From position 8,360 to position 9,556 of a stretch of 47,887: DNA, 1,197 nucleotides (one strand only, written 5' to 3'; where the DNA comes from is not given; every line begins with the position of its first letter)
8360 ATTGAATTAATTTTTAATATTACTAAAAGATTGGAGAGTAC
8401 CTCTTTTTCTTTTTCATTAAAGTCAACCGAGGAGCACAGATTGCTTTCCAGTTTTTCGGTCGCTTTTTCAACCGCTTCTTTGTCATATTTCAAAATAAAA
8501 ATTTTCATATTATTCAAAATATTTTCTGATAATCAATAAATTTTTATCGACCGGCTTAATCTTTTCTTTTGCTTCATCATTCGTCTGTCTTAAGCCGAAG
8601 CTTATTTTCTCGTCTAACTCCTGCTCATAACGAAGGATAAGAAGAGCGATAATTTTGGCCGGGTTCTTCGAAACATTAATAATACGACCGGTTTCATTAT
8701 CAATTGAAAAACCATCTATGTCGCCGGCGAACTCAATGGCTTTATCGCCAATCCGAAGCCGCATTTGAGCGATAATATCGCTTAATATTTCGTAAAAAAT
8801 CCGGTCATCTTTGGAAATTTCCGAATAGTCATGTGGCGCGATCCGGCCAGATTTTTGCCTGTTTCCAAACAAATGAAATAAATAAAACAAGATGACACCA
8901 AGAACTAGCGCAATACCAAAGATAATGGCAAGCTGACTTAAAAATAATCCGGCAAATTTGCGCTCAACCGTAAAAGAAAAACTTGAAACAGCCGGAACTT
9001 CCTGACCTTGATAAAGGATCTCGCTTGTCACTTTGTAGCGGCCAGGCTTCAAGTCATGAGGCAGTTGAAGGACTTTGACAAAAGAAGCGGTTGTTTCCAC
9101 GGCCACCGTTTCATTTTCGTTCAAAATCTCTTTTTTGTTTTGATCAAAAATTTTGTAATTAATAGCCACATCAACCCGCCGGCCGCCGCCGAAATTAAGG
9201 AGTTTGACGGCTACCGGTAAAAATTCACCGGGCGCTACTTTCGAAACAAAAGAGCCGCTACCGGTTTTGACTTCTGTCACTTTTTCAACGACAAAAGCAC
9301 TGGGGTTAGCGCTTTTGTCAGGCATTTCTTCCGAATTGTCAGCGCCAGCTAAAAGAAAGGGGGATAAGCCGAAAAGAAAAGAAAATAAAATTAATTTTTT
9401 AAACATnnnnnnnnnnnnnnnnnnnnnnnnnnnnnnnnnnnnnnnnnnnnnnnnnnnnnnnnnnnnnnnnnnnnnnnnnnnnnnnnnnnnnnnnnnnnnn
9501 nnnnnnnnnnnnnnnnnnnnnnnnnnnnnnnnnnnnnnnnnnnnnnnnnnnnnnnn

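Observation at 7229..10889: Six-gene, tightly coupled surface operon: cargo-less dockerin, anchored cohesin-like protein, three membrane proteins and an output-less sensor-like protein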

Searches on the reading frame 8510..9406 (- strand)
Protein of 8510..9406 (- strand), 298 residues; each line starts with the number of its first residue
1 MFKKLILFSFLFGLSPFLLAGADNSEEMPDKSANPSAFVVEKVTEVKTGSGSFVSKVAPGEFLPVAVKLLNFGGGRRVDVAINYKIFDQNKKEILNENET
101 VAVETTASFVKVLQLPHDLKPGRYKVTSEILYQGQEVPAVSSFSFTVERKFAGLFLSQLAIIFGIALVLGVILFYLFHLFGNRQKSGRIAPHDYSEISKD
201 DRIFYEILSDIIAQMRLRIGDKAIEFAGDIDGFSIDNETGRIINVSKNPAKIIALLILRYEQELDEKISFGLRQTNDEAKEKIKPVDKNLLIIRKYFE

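Call 3: search_protein_families(library=pfam, proteins=[window:8510-9406:-], max_evalue=1)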
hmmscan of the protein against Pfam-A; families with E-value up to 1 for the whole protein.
window:8510-9406:- (298 aa): 3 families
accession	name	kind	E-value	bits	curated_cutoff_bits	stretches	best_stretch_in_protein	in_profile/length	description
PF09608.15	Alph_Pro_TM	-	0.0069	16.6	24.5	1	96-160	136-199/227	Putative transmembrane protein (Alph_Pro_TM)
PF12986.12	DUF3870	-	0.14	12.8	22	0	87-130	27-70/94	Domain of unknown function (DUF3870)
PF10215.14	Ost4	-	0.81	10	25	0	156-176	7-27/34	Oligosaccaryltransferase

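Call 4: search_protein_families(library=ncbifam, proteins=[window:8510-9406:-], max_evalue=1)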
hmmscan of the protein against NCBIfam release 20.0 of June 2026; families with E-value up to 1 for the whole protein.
window:8510-9406:- (298 aa): 0 families

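Call 27: find_homologous_proteins(query=window:8510-9406:-, max_evalue=0.001)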
Query window:8510-9406:- (298 aa): 346 proteins with E <= 0.001 among 4353 candidates; the best 120 are listed.
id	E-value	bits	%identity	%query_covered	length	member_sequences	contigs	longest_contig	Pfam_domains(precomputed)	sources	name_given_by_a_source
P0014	1.5e-187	640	100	100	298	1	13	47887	-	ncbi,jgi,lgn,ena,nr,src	ncbi:MAG TPA: hypothetical protein VJ103_00515 [Candidatus Paceibacterota bacterium]|nr:hypothetical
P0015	2.4e-101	357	65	87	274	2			-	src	-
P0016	1.4e-98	348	61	87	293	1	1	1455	-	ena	-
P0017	5.3e-96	339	60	88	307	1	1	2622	-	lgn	-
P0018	1.1e-93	332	51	100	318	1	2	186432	-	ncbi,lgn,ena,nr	ncbi:hypothetical protein COB64_00440 [Candidatus Wolfebacteria bacterium]|nr:MAG: hypothetical prot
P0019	2.1e-89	318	60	82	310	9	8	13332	-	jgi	-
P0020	8.6e-89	316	48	98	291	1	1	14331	-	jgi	-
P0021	9.5e-89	316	57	89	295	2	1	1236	-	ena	-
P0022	4.8e-88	313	55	86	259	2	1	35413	-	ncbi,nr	ncbi:MAG: hypothetical protein Q8R30_04655 [bacterium]|nr:hypothetical protein [bacterium]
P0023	5.9e-88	313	51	100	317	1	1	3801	-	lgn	-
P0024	1.1e-87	312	52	88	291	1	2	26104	PF09608.16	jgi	jgi:hypothetical protein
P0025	1.1e-87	312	54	88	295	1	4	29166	PF09608.16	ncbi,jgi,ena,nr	ncbi:MAG: hypothetical protein G01um101429_995 [Parcubacteria group bacterium Gr01-1014_29]|nr:MAG: 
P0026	2.9e-87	311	54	85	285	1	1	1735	-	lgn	-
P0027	9.3e-87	309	54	88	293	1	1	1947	-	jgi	-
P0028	9.7e-87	309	54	89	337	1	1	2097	-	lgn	-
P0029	1.2e-86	309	55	85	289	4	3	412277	-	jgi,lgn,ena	jgi:hypothetical protein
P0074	4.2e-81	291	52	89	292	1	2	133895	PF09608.16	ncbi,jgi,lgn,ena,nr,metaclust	ncbi:hypothetical protein AMJ47_01555 [Parcubacteria bacterium DG_72]|nr:MAG: hypothetical protein A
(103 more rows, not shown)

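Call 29: find_encoding_contigs(protein=P0018, flank=7000, max_places=1)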
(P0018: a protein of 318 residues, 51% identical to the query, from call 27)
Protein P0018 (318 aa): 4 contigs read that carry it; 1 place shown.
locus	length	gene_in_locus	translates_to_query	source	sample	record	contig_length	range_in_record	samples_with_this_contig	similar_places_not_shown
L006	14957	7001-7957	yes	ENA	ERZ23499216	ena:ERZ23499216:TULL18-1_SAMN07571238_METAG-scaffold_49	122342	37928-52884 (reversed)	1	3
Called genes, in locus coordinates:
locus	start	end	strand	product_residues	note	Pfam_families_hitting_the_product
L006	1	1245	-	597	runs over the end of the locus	-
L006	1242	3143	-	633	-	-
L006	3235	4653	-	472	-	PF13231:PMT_2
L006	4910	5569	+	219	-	-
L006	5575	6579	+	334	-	PF01471:PG_binding_1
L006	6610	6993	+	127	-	-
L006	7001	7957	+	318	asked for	-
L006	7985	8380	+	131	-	PF00072:Response_reg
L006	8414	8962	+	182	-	PF13426:PAS_9 (weak)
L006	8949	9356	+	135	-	PF25056:DUF7793 (weak), PF11964:SpoIIAA-like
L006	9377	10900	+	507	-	PF00989:PAS, PF08448:PAS_4, PF13188:PAS_8 (weak), PF13426:PAS_9, PF00512:HisKA, PF02518:HATPase_c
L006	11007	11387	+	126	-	PF00072:Response_reg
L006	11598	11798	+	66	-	PF00313:CSD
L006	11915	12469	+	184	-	-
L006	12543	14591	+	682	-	PF02897:Peptidase_S9_N, PF00326:Peptidase_S9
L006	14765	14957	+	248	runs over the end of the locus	PF06161:DUF975, PF25231:DUF7847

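Call 30: find_encoding_contigs(protein=P0029, flank=7000, max_places=1)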
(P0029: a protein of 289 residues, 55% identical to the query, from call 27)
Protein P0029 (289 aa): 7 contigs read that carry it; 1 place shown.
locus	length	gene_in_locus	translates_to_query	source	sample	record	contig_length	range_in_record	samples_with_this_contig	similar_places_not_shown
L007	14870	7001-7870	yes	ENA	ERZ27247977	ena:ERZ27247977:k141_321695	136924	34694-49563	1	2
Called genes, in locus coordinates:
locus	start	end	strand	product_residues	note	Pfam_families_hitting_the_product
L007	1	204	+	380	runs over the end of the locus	PF01409:tRNA-synt_2d, PF03147:FDX-ACB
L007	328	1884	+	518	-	PF01743:PolyA_pol, PF12627:PolyA_pol_RNAbd, PF01966:HD, PF13735:tRNA_NucTran2_2 (weak)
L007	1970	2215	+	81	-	PF21699:TM1266-like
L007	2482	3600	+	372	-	-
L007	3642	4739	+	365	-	PF06030:WxLIP_PGBD (faint)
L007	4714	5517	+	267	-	-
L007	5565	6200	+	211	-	PF00041:fn3 (weak)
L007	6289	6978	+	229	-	-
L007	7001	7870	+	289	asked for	-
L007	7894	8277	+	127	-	PF00072:Response_reg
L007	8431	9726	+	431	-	PF00989:PAS, PF08448:PAS_4, PF13426:PAS_9 (weak), PF00989:PAS, PF13426:PAS_9, PF00989:PAS, PF08448:PAS_4, PF13426:PAS_9, +2 more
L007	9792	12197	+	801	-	PF00989:PAS, PF08448:PAS_4, PF13188:PAS_8, PF13426:PAS_9, PF08447:PAS_3, PF08448:PAS_4, PF13426:PAS_9, PF00512:HisKA, +2 more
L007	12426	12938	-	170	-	-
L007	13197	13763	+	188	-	PF02525:Flavodoxin_2, PF03358:FMN_red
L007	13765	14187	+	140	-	-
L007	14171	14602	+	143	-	PF22769:DCD (weak), PF00692:dUTPase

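Call 31: find_encoding_contigs(protein=P0074, flank=7000, max_places=1)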
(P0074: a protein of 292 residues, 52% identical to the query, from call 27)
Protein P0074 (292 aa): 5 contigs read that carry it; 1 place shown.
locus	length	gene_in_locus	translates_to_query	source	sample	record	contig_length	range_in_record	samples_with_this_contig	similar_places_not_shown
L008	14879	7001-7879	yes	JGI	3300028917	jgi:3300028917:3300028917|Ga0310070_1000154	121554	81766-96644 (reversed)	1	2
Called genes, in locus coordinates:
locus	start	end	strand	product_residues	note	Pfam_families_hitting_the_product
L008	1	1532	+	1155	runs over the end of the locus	PF00989:PAS, PF08447:PAS_3 (weak), PF08448:PAS_4, PF13426:PAS_9, PF00512:HisKA (weak), PF02518:HATPase_c, PF14501:HATPase_c_5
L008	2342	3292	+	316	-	-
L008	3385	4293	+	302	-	-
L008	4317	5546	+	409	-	-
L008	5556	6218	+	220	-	PF00041:fn3, PF00404:Dockerin_1 (weak)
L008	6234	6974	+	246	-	-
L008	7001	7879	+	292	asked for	PF09608:Alph_Pro_TM (faint)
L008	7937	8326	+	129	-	PF00072:Response_reg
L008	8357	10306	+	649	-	PF00989:PAS, PF13426:PAS_9, PF00989:PAS, PF08447:PAS_3, PF08448:PAS_4, PF13426:PAS_9, PF08448:PAS_4, PF13426:PAS_9, +6 more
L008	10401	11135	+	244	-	PF20582:UPF0758_N, PF04002:RadC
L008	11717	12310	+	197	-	-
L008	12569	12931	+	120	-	PF17253:DUF5320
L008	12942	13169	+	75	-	-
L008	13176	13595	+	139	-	PF02579:Nitro_FeMo-Co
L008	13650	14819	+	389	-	PF01545:Cation_efflux, PF16916:ZT_dimer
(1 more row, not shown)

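Call 41: find_related_loci(query=A2, collection=genome_contigs, flank=7000)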
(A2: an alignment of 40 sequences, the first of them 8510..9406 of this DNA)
Query A2 (298 aa) in genome_contigs; peptide patterns used: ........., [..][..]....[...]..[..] (x = any residue, [..] = any of these).
84 stretches matched a pattern; 49 encode a relative of the query (tblastn E <= 1e-3); 48 distinct loci.
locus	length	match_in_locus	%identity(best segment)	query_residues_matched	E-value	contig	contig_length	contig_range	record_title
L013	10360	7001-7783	66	36-297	2e-113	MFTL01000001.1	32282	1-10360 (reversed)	MAG: Candidatus Nomurabacteria bacterium RIFCSPHIGHO2_01_FULL_39_9 rifcsphigho2_01_scaffold_10216, whole genome shotgun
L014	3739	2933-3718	60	55-298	6e-100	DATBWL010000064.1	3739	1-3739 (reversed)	MAG TPA_asm: Candidatus Paceibacterota bacterium isolate SMAG_U7540 k141_226195, whole genome shotgun sequence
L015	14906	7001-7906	51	1-297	1e-97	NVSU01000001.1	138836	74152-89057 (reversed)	MAG: Candidatus Wolfebacteria bacterium isolate NORP133 Contig_source1383C_328, whole genome shotgun sequence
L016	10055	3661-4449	54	36-298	8e-96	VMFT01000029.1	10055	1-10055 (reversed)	MAG: Parcubacteria group bacterium Gr01-1014_29 G01um101429_scaffold_2323, whole genome shotgun sequence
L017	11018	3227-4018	51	35-298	1e-92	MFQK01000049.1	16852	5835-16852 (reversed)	MAG: Candidatus Magasanikbacteria bacterium RIFCSPLOWO2_02_FULL_44_11 rifcsplowo2_02_scaffold_7903, whole genome shotgun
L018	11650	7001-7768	52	42-298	1e-89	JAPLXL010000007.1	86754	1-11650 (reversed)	MAG: Candidatus Nealsonbacteria bacterium isolate LacPavin_0920_SED4_MAG_36_17 LacPavin_0920_SED4_scaffold_1840661, whol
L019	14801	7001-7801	48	28-296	5e-82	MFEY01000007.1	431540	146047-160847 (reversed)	MAG: Candidatus Doudnabacteria bacterium RIFCSPHIGHO2_12_FULL_48_16 rifcsphigho2_12_scaffold_47, whole genome shotgun se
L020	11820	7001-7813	47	5-281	5e-78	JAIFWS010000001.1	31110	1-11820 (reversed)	MAG: Candidatus Parcubacteria bacterium isolate viral-cat_46_11 PAFVLPS_2018_scaffold_6757, whole genome shotgun sequenc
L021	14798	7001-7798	49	2-274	1e-73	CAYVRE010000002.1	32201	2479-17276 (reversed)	MAG TPA_asm: uncultured Candidatus Saccharibacteria bacterium isolate SRP178699_co1_238 genome assembly, contig: NODE_14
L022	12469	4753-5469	49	40-278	3e-71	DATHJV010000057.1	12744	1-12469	MAG TPA_asm: Candidatus Paceibacterota bacterium isolate SMAG_U12561 k141_73942, whole genome shotgun sequence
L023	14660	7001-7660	52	56-276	5e-71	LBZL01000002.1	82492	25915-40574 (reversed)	MAG: Candidatus Nomurabacteria bacterium GW2011_GWB1_40_7 UU13_C0002, whole genome shotgun sequence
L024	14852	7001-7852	45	12-295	2e-71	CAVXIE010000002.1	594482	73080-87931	MAG: Candidatus Staskawiczbacteria bacterium isolate MFD03044.bin.2.105 genome assembly, contig: contig_30693, whole gen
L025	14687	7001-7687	52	46-274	5e-70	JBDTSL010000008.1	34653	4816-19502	MAG: Candidatus Doudnabacteria bacterium isolate cluster3_bin.27 NODE_3480_length_34653_cov_8.911902, whole genome shotg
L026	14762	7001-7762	46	22-274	2e-69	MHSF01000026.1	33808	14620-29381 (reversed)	MAG: Candidatus Taylorbacteria bacterium RIFCSPLOWO2_02_FULL_44_35 rifcsplowo2_02_scaffold_5588, whole genome shotgun se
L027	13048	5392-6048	50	56-274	7e-69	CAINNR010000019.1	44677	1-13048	uncultured Candidatus Berkelbacteria bacterium isolate AlinenLipids_bin-4476 genome assembly, contig: bin-4476:19/39, wh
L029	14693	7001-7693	46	45-275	4e-68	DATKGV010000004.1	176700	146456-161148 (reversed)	MAG TPA_asm: Candidatus Paceibacterota bacterium isolate SMAG_U14560 k141_46071, whole genome shotgun sequence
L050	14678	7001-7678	42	57-285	3e-54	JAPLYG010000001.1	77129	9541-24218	MAG: Candidatus Parcubacteria bacterium isolate LacPavin_0920_SED5_MAG_38_14 LacPavin_0920_SED5_scaffold_3108520, whole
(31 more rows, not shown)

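Call 46: predict_structure(alignment_id=A2)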
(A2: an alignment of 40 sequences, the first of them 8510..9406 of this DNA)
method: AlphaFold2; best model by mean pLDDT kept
length: 298 residues; sequences in the alignment: 40
mean_pLDDT: 82.5   pTM: 0.58
mean pLDDT of the five models: 82.5, 81.0, 79.5, 78.7, 78.5
residues with pLDDT >= 90: 161; 70-90: 74; 50-70: 39; < 50: 24
segments of 3 or more residues with pLDDT < 50: 22-42, 273-275
pLDDT, mean of each block of 10 residues (from residue 1): 71 60 47 40 61 78 93 88 97 97 92 96 96 86 94 94 95 93 70 92 93 89 92 92 91 91 79 59 73 72
secondary structure, 60 per line:
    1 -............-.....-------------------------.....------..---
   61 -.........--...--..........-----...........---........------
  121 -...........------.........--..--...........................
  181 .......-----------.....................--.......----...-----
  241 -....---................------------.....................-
elements in order: H2-13 H15-19 E45-49 E62-70 E78-87 E93-103 E107-114 E122-132 E139-147 H156-187 H199-219 H222-228 E233-235 E242-245 H249-264 H277-297

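Call 48: search_solved_structures(query=A2, max_evalue=10, show_alignments=1)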
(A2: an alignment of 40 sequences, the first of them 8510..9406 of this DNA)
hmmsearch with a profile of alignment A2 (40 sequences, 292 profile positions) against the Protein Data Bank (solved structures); distinct sequences matched with E-value up to 10: 2.
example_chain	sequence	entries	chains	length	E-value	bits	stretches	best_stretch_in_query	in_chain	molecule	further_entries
3o4c_A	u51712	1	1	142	1.2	11.3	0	67-94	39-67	de novo designed beta-trefoil architecture with symmetric primary structure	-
4f34_A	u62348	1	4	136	1.7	10.8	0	67-94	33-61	de novo protein Symfoil-4V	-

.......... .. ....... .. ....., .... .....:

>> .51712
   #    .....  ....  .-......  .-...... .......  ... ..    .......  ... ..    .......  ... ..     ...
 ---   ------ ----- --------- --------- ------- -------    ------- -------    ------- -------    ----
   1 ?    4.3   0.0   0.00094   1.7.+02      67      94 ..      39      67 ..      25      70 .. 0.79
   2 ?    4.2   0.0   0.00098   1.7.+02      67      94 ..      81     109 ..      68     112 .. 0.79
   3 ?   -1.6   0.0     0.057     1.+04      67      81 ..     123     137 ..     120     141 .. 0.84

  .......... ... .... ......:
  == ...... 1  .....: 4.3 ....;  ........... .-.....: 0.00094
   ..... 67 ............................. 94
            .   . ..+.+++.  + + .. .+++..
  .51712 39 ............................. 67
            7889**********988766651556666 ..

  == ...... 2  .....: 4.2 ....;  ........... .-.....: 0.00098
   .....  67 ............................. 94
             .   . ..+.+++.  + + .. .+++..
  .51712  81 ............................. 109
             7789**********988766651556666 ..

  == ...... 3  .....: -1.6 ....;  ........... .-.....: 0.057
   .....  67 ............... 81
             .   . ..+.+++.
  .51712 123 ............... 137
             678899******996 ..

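Call 51: fold_search(model_id=the predicted structure, library=pdb)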
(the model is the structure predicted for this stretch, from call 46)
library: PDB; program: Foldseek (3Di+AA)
matches with E <= 10: 1913; with E <= 0.001: 173
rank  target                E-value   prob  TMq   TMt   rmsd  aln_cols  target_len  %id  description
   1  5fqe_A                4.5e-06  1.00  0.29  0.16   8.1       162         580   13  The details of glycolipid glycan hydrolysis by the structural analysis of a family 123 glycoside hydrolase from Clostr (released 2016-03-30)
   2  7k2t_A                5.7e-06  1.00  0.26  0.21   5.6       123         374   18  Mg2+/ATP-bound structure of the full-length WzmWzt O antigen ABC transporter in lipid nanodiscs (released 2021-01-13)
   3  7k2t_C                8.6e-06  1.00  0.27  0.22   5.6       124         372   18  Mg2+/ATP-bound structure of the full-length WzmWzt O antigen ABC transporter in lipid nanodiscs (released 2021-01-13)
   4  8dku_A                9.1e-06  1.00  0.27  0.21   5.3       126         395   17  CryoEM structure of the A. aeolicus WzmWzt transporter bound to the native O antigen (released 2022-09-21)
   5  8dne_C                1.3e-05  1.00  0.26  0.21   5.9       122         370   17  CryoEM structure of the A.aeolicus WzmWzt transporter bound to ATP (released 2022-09-21)
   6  8dky_A                1.4e-05  1.00  0.29  0.54   5.4       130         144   18  Crystal structure of the Aquifex aeolicus Wzt Carbohydrate Binding Domain bound to 3-O-methyl-D-mannose (released 2022-09-21)
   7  8dl0_A                2.2e-05  1.00  0.26  0.21   6.0       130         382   18  CryoEM structure of the nucleotide-free and open channel A.aeolicus WzmWzt transporter (released 2022-09-21)
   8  8dne_A                2.5e-05  1.00  0.26  0.21   5.7       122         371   18  CryoEM structure of the A.aeolicus WzmWzt transporter bound to ATP (released 2022-09-21)
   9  5fr0                  2.6e-05  1.00  0.29  0.16   8.0       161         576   12  The details of glycolipid glycan hydrolysis by the structural analysis of a family 123 glycoside hydrolase from Clostrid (released 2016-03-30)
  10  5fqf_A                2.8e-05  1.00  0.29  0.15   8.1       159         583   12  The details of glycolipid glycan hydrolysis by the structural analysis of a family 123 glycoside hydrolase from Clostr (released 2016-03-30)
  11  5fqe_B                3.2e-05  1.00  0.28  0.15   8.2       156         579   13  The details of glycolipid glycan hydrolysis by the structural analysis of a family 123 glycoside hydrolase from Clostr (released 2016-03-30)
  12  4r7x_A                3.4e-05  1.00  0.27  0.47   7.4       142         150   13  Crystal structure of N-lobe of human ARRDC3(1-180) (released 2014-10-01)
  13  5fqg_A                4.0e-05  1.00  0.29  0.15   7.7       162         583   14  The details of glycolipid glycan hydrolysis by the structural analysis of a family 123 glycoside hydrolase from Clostr (released 2016-03-30)
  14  6o14_A                4.0e-05  1.00  0.28  0.53   5.7       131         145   18  Crystal structure of the Aquifex aeolicus Wzt Carbohydrate Binding Domain (released 2020-01-15)
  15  6o14_B                4.2e-05  1.00  0.27  0.52   6.0       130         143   17  Crystal structure of the Aquifex aeolicus Wzt Carbohydrate Binding Domain (released 2020-01-15)
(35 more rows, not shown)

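Call 72: search_protein_families(library=pfam, proteins=[L006:4910-5569:+, L007:5565-6200:+, L018:3803-5806:+, L029:5525-6205:+, L050:4961-5575:+, L006:8414-8962:+], max_evalue=0.01)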
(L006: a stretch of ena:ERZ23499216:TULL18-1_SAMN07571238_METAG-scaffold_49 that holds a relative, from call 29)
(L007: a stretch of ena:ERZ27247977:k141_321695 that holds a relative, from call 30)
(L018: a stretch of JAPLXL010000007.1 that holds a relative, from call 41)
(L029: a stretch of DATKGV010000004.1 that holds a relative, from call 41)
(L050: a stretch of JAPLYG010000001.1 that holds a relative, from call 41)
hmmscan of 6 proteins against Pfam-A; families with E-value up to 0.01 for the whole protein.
L006:4910-5569:+ (219 aa): 0 families

L007:5565-6200:+ (211 aa): 6 families
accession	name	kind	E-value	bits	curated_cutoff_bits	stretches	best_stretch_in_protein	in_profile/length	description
PF00041.27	fn3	-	3e-06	27.8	25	1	43-118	2-81/84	Fibronectin type III domain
PF00404.24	Dockerin_1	-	3.6e-05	24.3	22.9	1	161-207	3-54/57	Dockerin type I domain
PF13202.12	EF-hand_5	-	6.9e-05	22.6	25.9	0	159-177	7-25/25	EF hand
PF13517.12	FG-GAP_3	-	0.00094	20.2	26.9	0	186-200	46-60/61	FG-GAP-like repeat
PF00036.39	EF-hand_1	-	0.0035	17.2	25.4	0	159-177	8-26/29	EF hand domain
PF18370.7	RGI_lyase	-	0.0047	17.7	27.8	1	68-118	33-83/86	Rhamnogalacturonan I lyases beta-sheet domain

L018:3803-5806:+ (667 aa): 4 families
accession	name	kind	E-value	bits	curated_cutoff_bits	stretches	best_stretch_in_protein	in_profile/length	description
PF16410.10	DUF5018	-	1.1e-23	84.2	38.2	4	501-595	126-220/352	Domain of unknown function (DUF5018)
PF22243.2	DUF5018-rel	-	6.7e-10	39.6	28.1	0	450-487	77-114/115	DUF5018-related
PF19755.4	DUF6242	-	6.3e-09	36.5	29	0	263-319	49-122/217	Domain of unknown function (DUF6242)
PF00404.24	Dockerin_1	-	0.0048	17.5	22.9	0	612-656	3-52/57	Dockerin type I domain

L029:5525-6205:+ (226 aa): 1 family
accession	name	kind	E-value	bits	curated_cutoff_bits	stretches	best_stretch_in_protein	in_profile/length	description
PF00404.24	Dockerin_1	-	1.9e-05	25.2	22.9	1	165-218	3-54/57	Dockerin type I domain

L050:4961-5575:+ (204 aa): 0 families

L006:8414-8962:+ (182 aa): 2 families
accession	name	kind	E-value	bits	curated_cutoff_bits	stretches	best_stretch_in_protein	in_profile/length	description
PF13426.13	PAS_9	-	3e-06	27.9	27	1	35-129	14-103/103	PAS domain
PF13188.13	PAS_8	-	7.1e-05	23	21.8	1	12-52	2-41/65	PAS domain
